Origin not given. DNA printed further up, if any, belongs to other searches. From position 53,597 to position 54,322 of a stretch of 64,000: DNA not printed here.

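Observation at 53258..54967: Secreted protein made of four tandem pseudopilin(GspG)-core-like domains without a prepilin leader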

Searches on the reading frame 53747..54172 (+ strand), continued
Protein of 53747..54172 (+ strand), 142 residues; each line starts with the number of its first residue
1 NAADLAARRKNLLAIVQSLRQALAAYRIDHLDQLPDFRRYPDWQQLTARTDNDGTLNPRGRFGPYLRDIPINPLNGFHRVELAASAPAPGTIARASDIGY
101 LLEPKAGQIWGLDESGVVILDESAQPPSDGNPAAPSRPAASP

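Call 34: fold_search(model_id=the predicted structure, library=pdb)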
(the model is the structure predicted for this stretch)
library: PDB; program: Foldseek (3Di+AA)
matches with E <= 10: 54; with E <= 0.001: 0
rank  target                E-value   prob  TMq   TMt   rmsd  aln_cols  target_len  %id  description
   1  1t92_A                1.4e+00  0.44  0.37  0.47   3.5        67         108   22  Crystal structure of N-terminal truncated pseudopilin PulG (released 2004-10-05)
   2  3gn9_A                1.6e+00  0.35  0.39  0.48   3.5        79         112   22  Crystal structure of the major pseudopilin from the type 2 secretion system of Vibrio vulnificus (released 2009-07-28)
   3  4lw9_F                2.0e+00  0.30  0.35  0.42   3.7        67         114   22  Crystal structure of Vibrio cholera major pseudopilin EpsG (released 2014-07-16)
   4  3gn9_C                2.0e+00  0.23  0.45  0.55   4.2       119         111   18  Crystal structure of the major pseudopilin from the type 2 secretion system of Vibrio vulnificus (released 2009-07-28)
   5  4lw9_A                2.1e+00  0.23  0.44  0.51   4.2       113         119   20  Crystal structure of Vibrio cholera major pseudopilin EpsG (released 2014-07-16)
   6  4oj5_C                2.4e+00  0.09  0.17  0.04   4.2        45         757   11  Crystal Structure of a Putative Tailspike Protein (TSP1, orf210) from Escherichia coli O157:H7 Bacteriohage CBA120 (released 2014-03-26)
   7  5w6f_A                3.0e+00  0.10  0.17  0.05   4.3        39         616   10  Crystal structure of Bacteriophage CBA120 tailspike protein 3 (TSP3, orf212) (released 2018-10-24)
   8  6f5z_C                3.0e+00  0.05  0.16  0.33   5.6        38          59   16  Complex between the Haloferax volcanii Trm112 methyltransferase activator and the Hvo_0019 putative methyltransferase (released 2018-07-11)
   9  6nw9_B                3.2e+00  0.10  0.18  0.05   4.5        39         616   13  CRYSTAL STRUCTURE OF A TAILSPIKE PROTEIN 3 (TSP3, ORF212) FROM ESCHERICHIA COLI O157:H7 BACTERIOPHAGE CBA120 (released 2019-06-05)
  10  6f5z_D                3.2e+00  0.06  0.17  0.38   5.2        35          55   14  Complex between the Haloferax volcanii Trm112 methyltransferase activator and the Hvo_0019 putative methyltransferase (released 2018-07-11)
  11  4ojl_C                4.1e+00  0.08  0.18  0.04   4.2        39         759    8  Crystal Structure of Putative Tailspike Protein (TSP1, orf210) from Escherichia coli O157:H7 Bacteriohage CBA120 in Co (released 2014-03-26)
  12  1yu0                  4.4e+00  0.03  0.14  0.06   4.8        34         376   12  Major Tropism Determinant P1 Variant (released 2005-09-20)
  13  1l4d_B                4.4e+00  0.01  0.10  0.13  12.1        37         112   16  CRYSTAL STRUCTURE OF MICROPLASMINOGEN-STREPTOKINASE ALPHA DOMAIN COMPLEX (released 2002-12-11)
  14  4qnl                  4.7e+00  0.06  0.17  0.04   4.1        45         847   13  Crystal structure of tail fiber protein gp63.1 from E. coli phage G7C (released 2015-06-24)
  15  6kmr_A                4.7e+00  0.04  0.14  0.16   1.9        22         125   18  Crystal structure of human N6amt1-Trm112 in complex with SAM (space group P6122) (released 2019-09-18)
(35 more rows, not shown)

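Call 39: search_solved_structures(query=P0142, max_evalue=1, show_alignments=5)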
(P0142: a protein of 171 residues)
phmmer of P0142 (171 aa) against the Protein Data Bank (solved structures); distinct sequences matched with E-value up to 1: 22.
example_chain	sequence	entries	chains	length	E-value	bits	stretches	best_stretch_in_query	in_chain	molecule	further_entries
9egp_A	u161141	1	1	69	2.2e-10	44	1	4-64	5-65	Geopilin domain 1 protein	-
7tgg_A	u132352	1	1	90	1e-09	41.8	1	5-57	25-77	Geopilin domain 1 protein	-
5wda_A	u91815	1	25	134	2.6e-08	37.3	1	10-70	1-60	General secretion pathway protein G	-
2m7g_A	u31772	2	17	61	1.1e-07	35.3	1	10-57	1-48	Geopilin domain 1 protein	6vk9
9lab_B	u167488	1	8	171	3.7e-07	33.5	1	5-47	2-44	MSHA major pilin subunit MshA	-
8pfb_G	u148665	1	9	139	4.5e-06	30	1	10-63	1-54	Type IV pilin PilE1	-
8tob_GA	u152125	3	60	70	1.3e-05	28.6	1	11-59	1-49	Fimbrial protein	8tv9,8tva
1oqw_A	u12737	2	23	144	1.6e-05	28.3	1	10-63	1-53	Fimbrial protein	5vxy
8qqj_J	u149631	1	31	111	2.4e-05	27.7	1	10-70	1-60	Type IV narrow pilus major component PilA5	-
6xxe_A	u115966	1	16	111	3.4e-05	27.2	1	10-69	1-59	Uncharacterized protein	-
8tum_e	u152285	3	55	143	4e-05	26.9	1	10-57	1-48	Type IV major pilin protein PilA | Pilin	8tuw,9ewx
8tj2_C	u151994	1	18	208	0.00011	25.5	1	10-57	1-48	Type IV major pilin protein PilA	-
9laa_A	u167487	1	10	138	0.00018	24.8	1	5-35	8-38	Type IV pilin protein PilA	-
6gv9_A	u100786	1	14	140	0.00028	24.2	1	10-70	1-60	Prepilin peptidase-dependent protein D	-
6xxd_A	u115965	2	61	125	0.00028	24.2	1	10-66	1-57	PilA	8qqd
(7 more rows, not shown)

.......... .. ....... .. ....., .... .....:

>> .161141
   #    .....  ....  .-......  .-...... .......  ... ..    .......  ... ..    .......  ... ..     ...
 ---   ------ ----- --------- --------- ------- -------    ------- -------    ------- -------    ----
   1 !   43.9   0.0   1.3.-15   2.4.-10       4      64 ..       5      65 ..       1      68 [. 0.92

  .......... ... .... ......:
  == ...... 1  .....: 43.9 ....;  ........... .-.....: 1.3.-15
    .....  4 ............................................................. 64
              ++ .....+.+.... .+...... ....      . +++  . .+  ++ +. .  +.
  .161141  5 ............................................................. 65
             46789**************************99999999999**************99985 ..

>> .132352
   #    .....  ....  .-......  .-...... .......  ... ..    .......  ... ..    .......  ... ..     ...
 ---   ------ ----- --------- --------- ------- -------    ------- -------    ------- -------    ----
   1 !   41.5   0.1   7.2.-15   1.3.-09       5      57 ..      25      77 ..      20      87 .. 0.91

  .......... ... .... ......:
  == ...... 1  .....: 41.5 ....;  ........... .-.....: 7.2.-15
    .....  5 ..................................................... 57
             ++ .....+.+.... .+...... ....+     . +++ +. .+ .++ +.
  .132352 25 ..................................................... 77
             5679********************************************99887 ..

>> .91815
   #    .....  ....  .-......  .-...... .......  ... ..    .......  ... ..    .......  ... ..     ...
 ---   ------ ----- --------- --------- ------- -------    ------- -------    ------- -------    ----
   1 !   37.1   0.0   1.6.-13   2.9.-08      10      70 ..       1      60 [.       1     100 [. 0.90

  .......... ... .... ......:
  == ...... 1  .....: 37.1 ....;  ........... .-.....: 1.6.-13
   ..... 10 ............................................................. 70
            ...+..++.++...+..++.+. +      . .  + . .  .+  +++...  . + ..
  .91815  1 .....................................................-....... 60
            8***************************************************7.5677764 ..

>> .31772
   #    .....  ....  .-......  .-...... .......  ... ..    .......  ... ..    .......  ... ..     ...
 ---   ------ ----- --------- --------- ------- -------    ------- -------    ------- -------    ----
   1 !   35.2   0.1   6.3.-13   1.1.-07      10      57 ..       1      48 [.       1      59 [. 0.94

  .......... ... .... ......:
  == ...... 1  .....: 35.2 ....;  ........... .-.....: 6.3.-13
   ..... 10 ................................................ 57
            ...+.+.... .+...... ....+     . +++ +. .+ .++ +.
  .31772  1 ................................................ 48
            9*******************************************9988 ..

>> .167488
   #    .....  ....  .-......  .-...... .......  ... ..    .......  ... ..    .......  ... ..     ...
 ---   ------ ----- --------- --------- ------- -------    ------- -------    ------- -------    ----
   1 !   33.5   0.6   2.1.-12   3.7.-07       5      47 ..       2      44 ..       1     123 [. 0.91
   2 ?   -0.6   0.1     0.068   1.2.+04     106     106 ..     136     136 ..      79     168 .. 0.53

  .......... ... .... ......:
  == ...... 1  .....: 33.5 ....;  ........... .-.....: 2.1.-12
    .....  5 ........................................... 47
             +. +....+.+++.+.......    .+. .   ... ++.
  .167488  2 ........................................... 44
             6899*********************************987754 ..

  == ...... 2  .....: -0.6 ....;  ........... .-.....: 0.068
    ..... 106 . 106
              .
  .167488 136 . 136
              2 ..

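Call 45: list_cluster_members(proteins=[P0002, P0003, P0004, P0005, P0006, P0007, P0013, P0024, P0044, P0086])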
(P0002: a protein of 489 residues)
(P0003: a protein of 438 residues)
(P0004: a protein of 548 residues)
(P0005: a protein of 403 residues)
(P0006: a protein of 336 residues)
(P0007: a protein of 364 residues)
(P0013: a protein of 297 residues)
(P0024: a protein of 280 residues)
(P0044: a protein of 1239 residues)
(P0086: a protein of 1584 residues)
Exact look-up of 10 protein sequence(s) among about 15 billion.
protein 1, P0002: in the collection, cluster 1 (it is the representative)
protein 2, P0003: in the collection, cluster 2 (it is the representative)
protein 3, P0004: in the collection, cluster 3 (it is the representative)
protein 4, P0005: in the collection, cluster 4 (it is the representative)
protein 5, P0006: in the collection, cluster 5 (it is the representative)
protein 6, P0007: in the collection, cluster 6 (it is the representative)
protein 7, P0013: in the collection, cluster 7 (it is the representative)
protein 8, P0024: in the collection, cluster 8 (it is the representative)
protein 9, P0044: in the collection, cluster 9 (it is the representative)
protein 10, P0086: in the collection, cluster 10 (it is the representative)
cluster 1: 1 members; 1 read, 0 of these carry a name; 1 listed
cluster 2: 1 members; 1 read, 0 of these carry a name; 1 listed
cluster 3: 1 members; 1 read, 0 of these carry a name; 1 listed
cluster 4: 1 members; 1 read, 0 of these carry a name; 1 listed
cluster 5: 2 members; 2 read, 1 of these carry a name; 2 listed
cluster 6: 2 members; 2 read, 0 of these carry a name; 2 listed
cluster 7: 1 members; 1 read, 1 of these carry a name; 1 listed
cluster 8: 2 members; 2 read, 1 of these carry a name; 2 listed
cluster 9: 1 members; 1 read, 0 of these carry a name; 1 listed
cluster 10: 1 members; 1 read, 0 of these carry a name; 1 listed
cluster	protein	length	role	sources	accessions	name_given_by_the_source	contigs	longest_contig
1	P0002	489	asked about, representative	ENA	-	-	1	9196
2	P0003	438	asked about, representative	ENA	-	-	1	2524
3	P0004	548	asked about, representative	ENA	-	-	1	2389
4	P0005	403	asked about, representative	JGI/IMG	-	-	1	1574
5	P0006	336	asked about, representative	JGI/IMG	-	general secretion pathway protein G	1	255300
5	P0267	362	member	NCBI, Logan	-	-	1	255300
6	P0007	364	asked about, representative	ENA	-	-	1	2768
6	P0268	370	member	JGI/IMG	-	-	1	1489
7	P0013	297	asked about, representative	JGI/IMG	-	hypothetical protein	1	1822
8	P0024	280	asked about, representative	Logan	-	-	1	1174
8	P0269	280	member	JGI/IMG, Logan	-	type II secretory pathway pseudopilin PulG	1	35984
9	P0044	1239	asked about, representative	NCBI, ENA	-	-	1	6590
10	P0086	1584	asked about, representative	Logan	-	-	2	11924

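Call 46: find_encoding_contigs(protein=P0006, flank=8000, max_places=2)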
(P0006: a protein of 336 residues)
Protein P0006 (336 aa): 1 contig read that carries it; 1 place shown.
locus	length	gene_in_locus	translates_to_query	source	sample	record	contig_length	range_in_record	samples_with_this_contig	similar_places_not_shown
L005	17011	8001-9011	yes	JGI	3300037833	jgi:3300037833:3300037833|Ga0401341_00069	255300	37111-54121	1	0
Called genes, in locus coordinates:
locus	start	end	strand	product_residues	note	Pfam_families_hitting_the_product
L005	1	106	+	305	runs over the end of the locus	PF07963:N_methyl (weak)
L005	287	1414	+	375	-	PF00595:PDZ, PF13180:PDZ_2, PF17820:PDZ_6 (weak)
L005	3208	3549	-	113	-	PF02575:YbaB_DNA_bd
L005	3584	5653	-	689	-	PF05496:RuvB_N (faint), PF13177:DNA_pol3_delta2, PF00004:AAA, PF13401:AAA_22 (weak), PF22608:DNAX_ATPase_lid, PF12169:DNA_pol3_gamma3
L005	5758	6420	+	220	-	PF06271:RDD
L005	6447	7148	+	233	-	PF06271:RDD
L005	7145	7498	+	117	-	-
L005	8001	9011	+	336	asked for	-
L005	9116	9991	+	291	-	PF00135:COesterase (weak), PF20434:BD-FAE, PF07859:Abhydrolase_3, PF00326:Peptidase_S9 (weak)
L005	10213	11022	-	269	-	PF07091:FmrO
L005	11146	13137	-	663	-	PF00512:HisKA, PF13581:HATPase_c_2 (weak), PF02518:HATPase_c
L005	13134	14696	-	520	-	PF13646:HEAT_2 (weak)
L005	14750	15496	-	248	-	PF00072:Response_reg, PF00486:Trans_reg_C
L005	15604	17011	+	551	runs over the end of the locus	PF00342:PGI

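Call 47: find_encoding_contigs(protein=P0269, flank=8000, max_places=2)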
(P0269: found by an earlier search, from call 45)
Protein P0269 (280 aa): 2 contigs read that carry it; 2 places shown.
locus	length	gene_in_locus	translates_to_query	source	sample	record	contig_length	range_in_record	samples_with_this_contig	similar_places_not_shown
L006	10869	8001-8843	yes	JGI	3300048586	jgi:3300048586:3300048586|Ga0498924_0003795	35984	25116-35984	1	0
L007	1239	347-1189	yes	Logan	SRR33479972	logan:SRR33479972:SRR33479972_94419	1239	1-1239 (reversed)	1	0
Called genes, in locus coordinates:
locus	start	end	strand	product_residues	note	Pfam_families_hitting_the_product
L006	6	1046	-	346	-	PF13177:DNA_pol3_delta2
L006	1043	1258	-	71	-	-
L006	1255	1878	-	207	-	PF02223:Thymidylate_kin, PF13521:AAA_28 (weak)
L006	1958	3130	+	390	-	PF10509:GalKase_gal_bdg, PF00288:GHMP_kinases_N, PF08544:GHMP_kinases_C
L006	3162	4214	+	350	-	PF02885:Glycos_trans_3N, PF00591:Glycos_transf_3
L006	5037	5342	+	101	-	-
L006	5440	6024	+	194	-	-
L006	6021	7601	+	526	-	PF01019:G_glu_transpept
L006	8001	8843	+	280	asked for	-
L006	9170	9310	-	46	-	-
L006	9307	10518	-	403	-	PF03453:MoeA_N, PF00994:MoCF_biosynth, PF03454:MoeA_C (weak)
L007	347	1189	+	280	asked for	-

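Call 76: search_protein_families(library=pfam, proteins=[L005:7145-7498:+], max_evalue=0.001)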
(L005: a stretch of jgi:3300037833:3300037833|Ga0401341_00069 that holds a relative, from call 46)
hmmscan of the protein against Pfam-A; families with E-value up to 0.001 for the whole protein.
L005:7145-7498:+ (117 aa): 0 families

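Call 82: search_protein_families(library=pfam, alignment_id=A5, max_evalue=1)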
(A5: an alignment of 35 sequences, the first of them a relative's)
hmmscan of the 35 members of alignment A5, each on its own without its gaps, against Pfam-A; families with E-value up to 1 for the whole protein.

A. member 1, P0160 (175 aa): 1 family
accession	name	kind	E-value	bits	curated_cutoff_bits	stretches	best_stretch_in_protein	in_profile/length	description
PF07963.17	N_methyl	-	3.3e-07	30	21.2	1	8-32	2-26/27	Prokaryotic N-terminal methylation motif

B. families by the number of members that match (of 35 scanned): 18 families
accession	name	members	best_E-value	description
PF07963.17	N_methyl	34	2e-09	Prokaryotic N-terminal methylation motif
PF08334.16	T2SSG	18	0.0025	Type II secretion system (T2SS), protein G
PF06295.17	ZapG-like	4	0.016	Z-ring associated protein G-like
PF25564.1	DUF7933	2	0.068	Domain of unknown function (DUF7933)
PF25686.1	Betaherpes_U91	2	0.18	Betaherpesvirus U91 protein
PF01956.21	EMC3_TMCO1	1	0.019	Integral membrane protein EMC3/TMCO1-like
PF25219.1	Znf_Tenuivirus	1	0.026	Zinc finger, Tenuivirus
PF16403.11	Bact_surface_Ig-like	1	0.034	Bacterial surface protein, Ig-like domain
PF23993.1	DUF7311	1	0.038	Domain of unknown function (DUF7311)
PF14221.11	DUF4330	1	0.043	Domain of unknown function (DUF4330)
PF25484.1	DUF7907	1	0.05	Domain of unknown function (DUF7907)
PF04912.19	Dynamitin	1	0.11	Dynamitin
PF08880.16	QLQ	1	0.11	QLQ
PF00762.24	Ferrochelatase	1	0.13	Ferrochelatase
PF17746.7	SfsA_N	1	0.17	SfsA N-terminal OB domain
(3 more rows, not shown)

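Call 83: search_protein_families(library=ncbifam, alignment_id=A5, max_evalue=1)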
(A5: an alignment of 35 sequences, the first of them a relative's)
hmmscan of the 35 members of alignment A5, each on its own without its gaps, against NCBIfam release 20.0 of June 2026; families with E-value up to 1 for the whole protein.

A. member 1, P0160 (175 aa): 16 families
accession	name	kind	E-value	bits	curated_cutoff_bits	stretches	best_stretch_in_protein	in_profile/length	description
TIGR01710.1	typeII_sec_gspG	equivalog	3.2e-15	56.3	88.85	1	12-72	2-61/134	type II secretion system major pseudopilin GspG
NF040999.1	pilin_ComGC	equivalog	4.5e-11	42.8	75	1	12-70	3-60/84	competence type IV pilus major pilin ComGC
NF041775.1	typeIV_PilA_Myxo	equivalog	4.1e-09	36.7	400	1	1-52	1-52/214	type IV pilin protein PilA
TIGR01708.2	typeII_sec_gspH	equivalog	1.1e-08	35.2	80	1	12-91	3-79/169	type II secretion system minor pseudopilin GspH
NF007862.0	PRK10574.1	equivalog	6.8e-08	32.7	138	1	9-66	3-60/145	prepilin peptidase-dependent pilin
NF041013.1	T4P_ComGE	equivalog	1.3e-06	28.4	49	1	12-65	5-59/83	competence type IV pilus minor pilin ComGE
TIGR02532.1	IV_pilin_GFxxxE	domain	1.7e-06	27.7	16.3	1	11-33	2-24/24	prepilin-type N-terminal cleavage/methylation domain-containing protein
TIGR02596.1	TIGR02596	subfamily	0.00016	21.8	70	1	13-61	1-46/196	Verru_Chthon cassette protein D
NF040982.1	ComGD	equivalog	0.00046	20.6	70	1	12-54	3-45/139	competence type IV pilus minor pilin ComGD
NF007800.0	PRK10506.1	equivalog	0.0026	17.6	158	1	7-54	5-52/163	prepilin peptidase-dependent protein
TIGR02523.1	type_IV_pilV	equivalog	0.0045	17.5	52.2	1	12-52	3-46/139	type IV pilus modification protein PilV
TIGR02599.1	TIGR02599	subfamily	0.008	15.4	256.5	1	12-51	1-41/361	Verru_Chthon cassette protein C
NF041002.1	pilin_ComGF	equivalog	0.025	14.8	80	1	12-60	3-53/139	competence type IV pilus minor pilin ComGF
NF010527.0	PRK13922.6-2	equivalog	0.033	13.5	289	1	33-83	59-111/249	rod shape-determining protein MreC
NF006453.0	PRK08808.1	equivalog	0.11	11.5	295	1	7-56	3-53/211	type II secretion system protein J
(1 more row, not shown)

B. families by the number of members that match (of 35 scanned): 36 families (the first 25 are shown)
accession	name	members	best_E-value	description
TIGR01710.1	typeII_sec_gspG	35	3.5e-17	type II secretion system major pseudopilin GspG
NF040999.1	pilin_ComGC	35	3.2e-13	competence type IV pilus major pilin ComGC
NF007862.0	PRK10574.1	34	8.5e-10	prepilin peptidase-dependent pilin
NF041775.1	typeIV_PilA_Myxo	34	1e-09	type IV pilin protein PilA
TIGR01708.2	typeII_sec_gspH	34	1.5e-09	type II secretion system minor pseudopilin GspH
NF041013.1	T4P_ComGE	34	1.8e-08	competence type IV pilus minor pilin ComGE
TIGR02532.1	IV_pilin_GFxxxE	34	3.8e-08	prepilin-type N-terminal cleavage/methylation domain-containing protein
NF040982.1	ComGD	34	5.6e-05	competence type IV pilus minor pilin ComGD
NF007800.0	PRK10506.1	34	7.6e-05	prepilin peptidase-dependent protein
TIGR02596.1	TIGR02596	34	0.0001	Verru_Chthon cassette protein D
TIGR02523.1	type_IV_pilV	32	0.00041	type IV pilus modification protein PilV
TIGR02599.1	TIGR02599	32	0.0035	Verru_Chthon cassette protein C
NF041002.1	pilin_ComGF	32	0.01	competence type IV pilus minor pilin ComGF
NF006453.0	PRK08808.1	22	0.0024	type II secretion system protein J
NF007848.0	PRK10557.1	21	0.034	prepilin peptidase-dependent protein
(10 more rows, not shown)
